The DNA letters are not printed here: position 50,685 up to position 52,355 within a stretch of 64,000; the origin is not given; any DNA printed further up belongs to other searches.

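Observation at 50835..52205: Single-gene GC-rich insertion: a DddP-type DMSP lyase dropped into an AT-rich operon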

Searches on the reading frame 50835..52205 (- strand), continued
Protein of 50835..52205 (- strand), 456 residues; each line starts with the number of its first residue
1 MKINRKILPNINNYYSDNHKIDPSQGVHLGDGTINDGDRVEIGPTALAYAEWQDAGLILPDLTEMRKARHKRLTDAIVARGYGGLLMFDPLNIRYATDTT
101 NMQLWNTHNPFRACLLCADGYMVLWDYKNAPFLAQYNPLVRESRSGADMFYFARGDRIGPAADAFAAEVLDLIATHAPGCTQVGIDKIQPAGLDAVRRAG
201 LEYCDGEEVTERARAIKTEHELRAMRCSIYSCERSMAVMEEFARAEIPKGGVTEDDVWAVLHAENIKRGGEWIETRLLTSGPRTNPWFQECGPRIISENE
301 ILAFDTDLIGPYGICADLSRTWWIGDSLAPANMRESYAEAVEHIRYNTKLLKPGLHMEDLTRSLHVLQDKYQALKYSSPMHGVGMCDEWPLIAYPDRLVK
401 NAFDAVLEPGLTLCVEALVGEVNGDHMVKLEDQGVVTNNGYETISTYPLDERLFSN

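Call 27: search_solved_structures(query=window:50835-52205:-, show_alignments=1)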
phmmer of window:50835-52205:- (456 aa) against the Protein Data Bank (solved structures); distinct sequences matched with E-value up to 0.001: 8.
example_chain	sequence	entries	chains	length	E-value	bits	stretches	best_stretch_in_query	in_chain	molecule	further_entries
4rzy_A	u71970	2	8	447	5e-202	675.2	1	12-453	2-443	Peptidase M24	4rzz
4s01_A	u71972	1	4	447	2.4e-201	673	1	12-453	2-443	Peptidase M24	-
4s00_A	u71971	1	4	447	8.8e-201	671.1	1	12-453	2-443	Peptidase M24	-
4b28_A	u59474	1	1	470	5.3e-196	655.4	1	9-453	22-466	METALLOPEPTIDASE, FAMILY M24, PUTATIVE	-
5cdl_A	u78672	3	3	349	8.4e-08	34.9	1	213-445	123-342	Proline dipeptidase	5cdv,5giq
5giu_A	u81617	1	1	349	8.4e-08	34.9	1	213-445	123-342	Proline dipeptidase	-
8bqd_x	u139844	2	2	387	3.4e-06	29.6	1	242-440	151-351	Methionine aminopeptidase 1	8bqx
3q6d_A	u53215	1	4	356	4.1e-06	29.3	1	200-449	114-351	Proline dipeptidase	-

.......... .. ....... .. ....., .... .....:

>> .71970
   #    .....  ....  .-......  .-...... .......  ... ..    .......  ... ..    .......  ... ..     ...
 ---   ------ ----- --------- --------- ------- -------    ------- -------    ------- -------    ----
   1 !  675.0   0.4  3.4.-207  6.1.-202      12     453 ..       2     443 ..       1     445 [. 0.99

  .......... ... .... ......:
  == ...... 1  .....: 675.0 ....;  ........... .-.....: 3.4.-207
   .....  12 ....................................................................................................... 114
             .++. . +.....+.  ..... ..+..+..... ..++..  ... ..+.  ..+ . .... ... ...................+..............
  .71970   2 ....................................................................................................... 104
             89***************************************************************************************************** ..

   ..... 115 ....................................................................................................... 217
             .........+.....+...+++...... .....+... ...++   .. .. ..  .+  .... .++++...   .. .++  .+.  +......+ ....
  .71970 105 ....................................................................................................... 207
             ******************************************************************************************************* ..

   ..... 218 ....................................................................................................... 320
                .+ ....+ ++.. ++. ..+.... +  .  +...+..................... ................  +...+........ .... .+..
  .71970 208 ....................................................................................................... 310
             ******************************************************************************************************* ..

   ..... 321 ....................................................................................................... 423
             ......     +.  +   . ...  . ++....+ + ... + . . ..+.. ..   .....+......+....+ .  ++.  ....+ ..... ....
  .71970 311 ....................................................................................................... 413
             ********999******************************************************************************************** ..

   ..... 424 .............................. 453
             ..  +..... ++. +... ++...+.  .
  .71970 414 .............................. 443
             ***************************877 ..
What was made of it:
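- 50835..52205 (-): dddP ORF: 456 aa, TAG stop. It encodes a DddP-family M24 DMSP lyase. It aligns without gaps to PDB 4RZY, E = 5e-202 (call 27).
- On DddP (M24-fold DMSP lyase): The alignment to PDB 4RZY is gap-free over 442 residues (call 27).
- Closest known: DddP DMSP lyases of the Roseobacter group. Same: The alignment is gap-free at about 65% identity (call 27).
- The protein is about 65% identical, without gaps, to R. lacuscaerulensis DddP 4RZY (call 27).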

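Call 36: find_encoding_contigs(protein=P0004, flank=5000, max_places=4)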
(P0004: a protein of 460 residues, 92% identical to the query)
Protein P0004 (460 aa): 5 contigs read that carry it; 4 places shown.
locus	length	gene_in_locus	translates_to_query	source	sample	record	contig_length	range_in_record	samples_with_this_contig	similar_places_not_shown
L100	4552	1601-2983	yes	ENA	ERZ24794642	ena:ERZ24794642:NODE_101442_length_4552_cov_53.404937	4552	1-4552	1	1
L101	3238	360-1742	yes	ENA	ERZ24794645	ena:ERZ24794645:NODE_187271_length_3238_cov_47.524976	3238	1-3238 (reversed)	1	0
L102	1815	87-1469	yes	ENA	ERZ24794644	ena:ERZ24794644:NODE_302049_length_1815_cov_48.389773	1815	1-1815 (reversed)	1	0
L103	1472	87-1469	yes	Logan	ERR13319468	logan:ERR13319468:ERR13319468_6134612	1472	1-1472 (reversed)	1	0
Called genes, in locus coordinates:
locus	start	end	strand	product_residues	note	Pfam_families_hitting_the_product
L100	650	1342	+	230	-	PF02798:GST_N (faint), PF00043:GST_C (weak), PF14497:GST_C_3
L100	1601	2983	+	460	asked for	PF00557:Peptidase_M24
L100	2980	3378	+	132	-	PF00903:Glyoxalase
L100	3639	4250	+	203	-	-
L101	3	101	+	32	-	?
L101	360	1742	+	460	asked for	PF00557:Peptidase_M24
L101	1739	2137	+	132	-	PF00903:Glyoxalase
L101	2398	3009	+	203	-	-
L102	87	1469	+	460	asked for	PF00557:Peptidase_M24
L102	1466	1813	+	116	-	?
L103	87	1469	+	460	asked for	PF00557:Peptidase_M24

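Call 37: find_encoding_contigs(protein=P0006, flank=5000, max_places=3)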
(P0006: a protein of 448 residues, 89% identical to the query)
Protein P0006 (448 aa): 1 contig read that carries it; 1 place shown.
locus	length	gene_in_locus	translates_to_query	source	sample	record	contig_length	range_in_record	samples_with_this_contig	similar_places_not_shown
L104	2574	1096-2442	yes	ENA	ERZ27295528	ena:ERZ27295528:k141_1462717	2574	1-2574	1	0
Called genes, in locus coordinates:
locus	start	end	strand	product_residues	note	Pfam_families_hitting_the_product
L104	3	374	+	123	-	?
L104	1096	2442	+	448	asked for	PF00557:Peptidase_M24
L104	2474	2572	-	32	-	?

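Call 41: list_cluster_members(proteins=[window:50835-52205:-, window:49683-50723:-, window:52214-53356:-, window:33847-35760:+])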
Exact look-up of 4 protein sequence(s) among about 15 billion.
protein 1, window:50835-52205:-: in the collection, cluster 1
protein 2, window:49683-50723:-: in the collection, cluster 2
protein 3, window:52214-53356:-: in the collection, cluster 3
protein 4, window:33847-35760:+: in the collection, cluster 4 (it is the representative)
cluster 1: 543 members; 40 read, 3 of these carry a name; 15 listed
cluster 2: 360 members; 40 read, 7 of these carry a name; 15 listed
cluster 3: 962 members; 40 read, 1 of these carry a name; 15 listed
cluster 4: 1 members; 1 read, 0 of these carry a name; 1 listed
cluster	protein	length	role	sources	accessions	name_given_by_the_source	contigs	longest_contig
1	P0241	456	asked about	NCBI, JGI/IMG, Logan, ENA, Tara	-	Xaa-Pro aminopeptidase | strand:+ start:45 stop:1415 length:1371 start_codon:yes stop_codon:yes gene_type:complete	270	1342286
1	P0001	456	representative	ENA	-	-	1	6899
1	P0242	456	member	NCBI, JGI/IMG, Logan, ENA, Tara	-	strand:+ start:93 stop:1463 length:1371 start_codon:yes stop_codon:yes gene_type:complete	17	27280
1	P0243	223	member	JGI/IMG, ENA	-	Xaa-Pro aminopeptidase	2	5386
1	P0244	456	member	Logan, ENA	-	-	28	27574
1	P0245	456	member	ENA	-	-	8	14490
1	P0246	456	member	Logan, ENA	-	-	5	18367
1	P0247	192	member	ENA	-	-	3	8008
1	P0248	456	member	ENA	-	-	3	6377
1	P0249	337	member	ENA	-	-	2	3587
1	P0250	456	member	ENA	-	-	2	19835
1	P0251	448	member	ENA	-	-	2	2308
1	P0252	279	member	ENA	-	-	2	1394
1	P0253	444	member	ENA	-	-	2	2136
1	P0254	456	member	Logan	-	-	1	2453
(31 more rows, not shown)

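Call 65: list_cluster_members(proteins=[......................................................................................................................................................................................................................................, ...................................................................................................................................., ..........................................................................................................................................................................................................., P0004, P0331, P0309])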
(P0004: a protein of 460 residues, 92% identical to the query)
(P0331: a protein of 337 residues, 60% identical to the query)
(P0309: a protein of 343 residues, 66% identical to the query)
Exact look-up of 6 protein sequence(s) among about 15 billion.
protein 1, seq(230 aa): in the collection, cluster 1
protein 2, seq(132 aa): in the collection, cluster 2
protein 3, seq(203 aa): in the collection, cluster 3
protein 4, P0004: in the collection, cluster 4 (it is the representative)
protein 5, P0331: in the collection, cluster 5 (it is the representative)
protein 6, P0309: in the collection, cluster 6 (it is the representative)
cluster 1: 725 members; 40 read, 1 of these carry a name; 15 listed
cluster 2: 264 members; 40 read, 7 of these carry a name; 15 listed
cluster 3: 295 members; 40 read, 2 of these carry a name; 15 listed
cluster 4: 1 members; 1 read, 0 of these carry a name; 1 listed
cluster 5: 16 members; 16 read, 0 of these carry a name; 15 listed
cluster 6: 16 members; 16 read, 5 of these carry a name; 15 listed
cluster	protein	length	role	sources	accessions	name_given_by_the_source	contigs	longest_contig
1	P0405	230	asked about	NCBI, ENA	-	-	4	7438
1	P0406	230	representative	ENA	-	-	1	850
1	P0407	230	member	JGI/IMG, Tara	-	glutathione S-transferase | strand:- start:511 stop:1203 length:693 start_codon:yes stop_codon:yes gene_type:complete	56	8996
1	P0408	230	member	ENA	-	-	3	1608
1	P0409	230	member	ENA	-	-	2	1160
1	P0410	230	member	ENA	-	-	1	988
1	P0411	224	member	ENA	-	-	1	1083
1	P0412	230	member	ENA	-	-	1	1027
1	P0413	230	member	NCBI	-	-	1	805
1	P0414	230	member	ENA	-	-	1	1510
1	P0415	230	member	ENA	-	-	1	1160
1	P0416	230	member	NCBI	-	-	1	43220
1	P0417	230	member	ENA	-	-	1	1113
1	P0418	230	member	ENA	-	-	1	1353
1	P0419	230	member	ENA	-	-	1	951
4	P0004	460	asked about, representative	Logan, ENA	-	-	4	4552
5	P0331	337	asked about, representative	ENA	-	-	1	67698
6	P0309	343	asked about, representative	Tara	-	strand:- start:425 stop:1456 length:1032 start_codon:yes stop_codon:yes gene_type:complete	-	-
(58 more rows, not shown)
